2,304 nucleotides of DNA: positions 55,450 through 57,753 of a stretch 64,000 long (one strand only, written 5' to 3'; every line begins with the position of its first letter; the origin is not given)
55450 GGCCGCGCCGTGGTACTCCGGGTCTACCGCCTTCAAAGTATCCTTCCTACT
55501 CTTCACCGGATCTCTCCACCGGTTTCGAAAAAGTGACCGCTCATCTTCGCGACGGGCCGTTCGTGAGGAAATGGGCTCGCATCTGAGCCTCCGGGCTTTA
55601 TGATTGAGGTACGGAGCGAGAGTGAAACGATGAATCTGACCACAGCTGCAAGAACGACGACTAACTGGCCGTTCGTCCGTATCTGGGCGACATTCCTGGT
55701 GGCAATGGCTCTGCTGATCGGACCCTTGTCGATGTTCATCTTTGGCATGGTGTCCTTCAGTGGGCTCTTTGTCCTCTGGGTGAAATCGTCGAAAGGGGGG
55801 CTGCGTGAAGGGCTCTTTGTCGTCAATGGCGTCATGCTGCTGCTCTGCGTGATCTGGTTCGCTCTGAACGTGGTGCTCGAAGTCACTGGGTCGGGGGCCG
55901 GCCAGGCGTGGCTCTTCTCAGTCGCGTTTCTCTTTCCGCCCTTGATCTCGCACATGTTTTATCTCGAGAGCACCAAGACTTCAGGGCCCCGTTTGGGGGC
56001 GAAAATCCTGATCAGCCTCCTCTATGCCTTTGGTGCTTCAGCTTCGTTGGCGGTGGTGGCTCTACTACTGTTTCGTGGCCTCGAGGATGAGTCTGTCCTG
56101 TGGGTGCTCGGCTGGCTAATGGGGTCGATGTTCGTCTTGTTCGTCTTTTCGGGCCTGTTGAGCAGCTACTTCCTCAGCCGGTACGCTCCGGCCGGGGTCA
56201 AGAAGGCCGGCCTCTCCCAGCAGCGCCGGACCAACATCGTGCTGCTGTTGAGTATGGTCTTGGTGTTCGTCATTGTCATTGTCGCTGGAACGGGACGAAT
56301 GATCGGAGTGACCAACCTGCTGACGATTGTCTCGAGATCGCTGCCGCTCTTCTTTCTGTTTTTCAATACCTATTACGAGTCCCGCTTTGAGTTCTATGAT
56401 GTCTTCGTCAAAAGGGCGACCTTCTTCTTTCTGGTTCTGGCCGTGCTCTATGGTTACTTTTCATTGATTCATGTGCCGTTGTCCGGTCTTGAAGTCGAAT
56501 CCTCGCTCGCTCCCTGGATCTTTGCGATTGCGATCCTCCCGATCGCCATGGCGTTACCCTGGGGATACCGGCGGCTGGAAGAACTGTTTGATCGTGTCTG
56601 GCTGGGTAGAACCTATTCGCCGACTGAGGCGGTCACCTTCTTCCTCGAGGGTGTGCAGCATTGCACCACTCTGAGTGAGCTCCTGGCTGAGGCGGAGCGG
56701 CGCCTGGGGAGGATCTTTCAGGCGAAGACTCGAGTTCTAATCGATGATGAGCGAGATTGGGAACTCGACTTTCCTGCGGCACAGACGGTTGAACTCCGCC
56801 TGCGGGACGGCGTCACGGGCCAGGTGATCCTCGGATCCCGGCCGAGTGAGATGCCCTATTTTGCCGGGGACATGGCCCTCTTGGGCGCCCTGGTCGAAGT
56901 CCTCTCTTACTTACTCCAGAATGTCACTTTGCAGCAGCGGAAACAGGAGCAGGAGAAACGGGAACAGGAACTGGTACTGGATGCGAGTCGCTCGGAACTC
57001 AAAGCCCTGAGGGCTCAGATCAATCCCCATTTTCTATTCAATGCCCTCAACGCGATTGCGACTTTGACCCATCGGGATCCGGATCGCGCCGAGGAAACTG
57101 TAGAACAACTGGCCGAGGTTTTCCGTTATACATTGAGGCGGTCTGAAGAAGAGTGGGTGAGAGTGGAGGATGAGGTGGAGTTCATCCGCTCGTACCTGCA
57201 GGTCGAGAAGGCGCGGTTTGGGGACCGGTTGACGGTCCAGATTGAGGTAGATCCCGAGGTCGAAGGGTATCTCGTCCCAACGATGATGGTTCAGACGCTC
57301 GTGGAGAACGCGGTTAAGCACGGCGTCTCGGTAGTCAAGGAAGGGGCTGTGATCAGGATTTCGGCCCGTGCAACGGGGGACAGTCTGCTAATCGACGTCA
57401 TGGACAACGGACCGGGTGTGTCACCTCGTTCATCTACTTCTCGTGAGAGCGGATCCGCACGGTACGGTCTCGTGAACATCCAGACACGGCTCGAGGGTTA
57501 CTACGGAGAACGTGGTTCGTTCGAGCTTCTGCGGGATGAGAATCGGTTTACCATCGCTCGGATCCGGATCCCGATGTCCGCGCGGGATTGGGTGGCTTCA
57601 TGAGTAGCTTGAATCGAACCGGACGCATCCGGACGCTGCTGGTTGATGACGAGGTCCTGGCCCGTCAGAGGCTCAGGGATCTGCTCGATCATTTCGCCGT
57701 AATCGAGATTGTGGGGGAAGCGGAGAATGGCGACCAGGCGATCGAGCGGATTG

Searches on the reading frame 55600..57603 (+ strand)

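Call 89: search_protein_families(library=pfam, proteins=[window:55600-57603:+], max_evalue=0.00001)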
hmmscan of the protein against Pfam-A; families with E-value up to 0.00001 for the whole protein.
window:55600-57603:+ (667 aa): 2 families
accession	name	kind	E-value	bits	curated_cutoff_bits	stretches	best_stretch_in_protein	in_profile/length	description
PF06580.19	His_kinase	-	6.3e-29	100.5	25.2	1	466-544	2-81/81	Histidine kinase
PF02518.31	HATPase_c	-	1.2e-07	32.5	26.4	1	563-659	9-109/111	Histidine kinase-, DNA gyrase B-, and HSP90-like ATPase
